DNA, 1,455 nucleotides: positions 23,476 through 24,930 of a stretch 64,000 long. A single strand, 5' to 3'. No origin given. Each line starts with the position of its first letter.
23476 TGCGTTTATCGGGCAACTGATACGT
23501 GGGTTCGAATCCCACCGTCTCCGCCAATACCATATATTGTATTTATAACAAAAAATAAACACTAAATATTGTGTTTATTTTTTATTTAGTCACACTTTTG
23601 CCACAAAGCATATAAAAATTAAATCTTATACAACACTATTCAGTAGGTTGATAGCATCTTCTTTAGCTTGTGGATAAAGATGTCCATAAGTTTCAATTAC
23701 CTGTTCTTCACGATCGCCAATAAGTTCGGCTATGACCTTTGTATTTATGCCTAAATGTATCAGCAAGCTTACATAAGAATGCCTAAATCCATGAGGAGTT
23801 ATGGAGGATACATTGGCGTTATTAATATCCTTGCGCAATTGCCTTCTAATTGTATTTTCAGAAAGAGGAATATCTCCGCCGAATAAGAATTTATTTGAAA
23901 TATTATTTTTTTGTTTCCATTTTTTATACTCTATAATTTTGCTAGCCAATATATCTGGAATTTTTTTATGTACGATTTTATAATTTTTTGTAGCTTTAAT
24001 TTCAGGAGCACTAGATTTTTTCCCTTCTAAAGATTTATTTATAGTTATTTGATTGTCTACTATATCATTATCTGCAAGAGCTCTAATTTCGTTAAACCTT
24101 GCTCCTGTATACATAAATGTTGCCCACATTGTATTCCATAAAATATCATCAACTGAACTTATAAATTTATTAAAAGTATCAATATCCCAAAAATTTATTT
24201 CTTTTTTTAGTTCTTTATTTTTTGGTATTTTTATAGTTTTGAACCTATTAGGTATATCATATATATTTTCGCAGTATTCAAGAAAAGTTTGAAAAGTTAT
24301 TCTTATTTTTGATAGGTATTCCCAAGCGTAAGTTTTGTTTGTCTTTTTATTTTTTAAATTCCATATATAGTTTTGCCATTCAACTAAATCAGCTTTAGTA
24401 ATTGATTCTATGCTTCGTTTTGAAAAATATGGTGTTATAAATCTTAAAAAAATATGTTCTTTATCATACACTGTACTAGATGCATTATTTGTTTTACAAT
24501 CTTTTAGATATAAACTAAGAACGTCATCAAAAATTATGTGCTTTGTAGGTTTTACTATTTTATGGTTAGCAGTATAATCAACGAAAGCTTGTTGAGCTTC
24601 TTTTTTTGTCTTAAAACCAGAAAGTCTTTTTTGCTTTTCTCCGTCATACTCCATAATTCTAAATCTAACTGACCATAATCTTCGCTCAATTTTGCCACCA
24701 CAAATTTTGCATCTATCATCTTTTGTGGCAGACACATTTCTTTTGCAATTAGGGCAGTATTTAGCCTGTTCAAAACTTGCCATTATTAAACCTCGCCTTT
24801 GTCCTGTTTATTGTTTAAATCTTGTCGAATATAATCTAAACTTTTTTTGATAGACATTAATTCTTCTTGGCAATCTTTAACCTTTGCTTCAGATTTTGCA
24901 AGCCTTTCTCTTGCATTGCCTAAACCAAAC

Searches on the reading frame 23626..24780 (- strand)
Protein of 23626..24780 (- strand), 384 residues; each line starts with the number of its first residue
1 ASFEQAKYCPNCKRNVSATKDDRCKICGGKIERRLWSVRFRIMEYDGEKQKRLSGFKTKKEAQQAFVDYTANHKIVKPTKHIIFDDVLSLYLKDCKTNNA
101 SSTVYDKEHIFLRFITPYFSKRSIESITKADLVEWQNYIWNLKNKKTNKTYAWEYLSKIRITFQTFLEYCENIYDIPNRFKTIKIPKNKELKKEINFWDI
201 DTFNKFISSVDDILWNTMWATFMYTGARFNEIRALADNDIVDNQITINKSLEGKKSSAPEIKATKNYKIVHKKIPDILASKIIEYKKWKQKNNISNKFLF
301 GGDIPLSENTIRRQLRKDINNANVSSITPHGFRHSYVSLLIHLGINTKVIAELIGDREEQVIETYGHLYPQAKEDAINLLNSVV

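Call 89: search_protein_families(library=pfam, proteins=[window:23626-24780:-], max_evalue=0.001)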
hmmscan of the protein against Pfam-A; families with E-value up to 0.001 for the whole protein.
window:23626-24780:- (384 aa): 3 families
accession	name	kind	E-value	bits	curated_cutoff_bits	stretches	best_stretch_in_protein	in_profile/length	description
PF00589.27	Phage_integrase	-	1.8e-12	47.8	27.1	1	204-370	12-170/172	Phage integrase family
PF14659.12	Phage_int_SAM_3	-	1.4e-09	38.5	22.6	1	84-138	2-56/58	Phage integrase, N-terminal SAM-like domain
PF14657.12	Arm-DNA-bind_4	-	5.9e-06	26.2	22.3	1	36-65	2-34/47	Arm DNA-binding domain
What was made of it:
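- Tyrosine integrase at 23626-24783 (call 89), so the phage is temperate.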
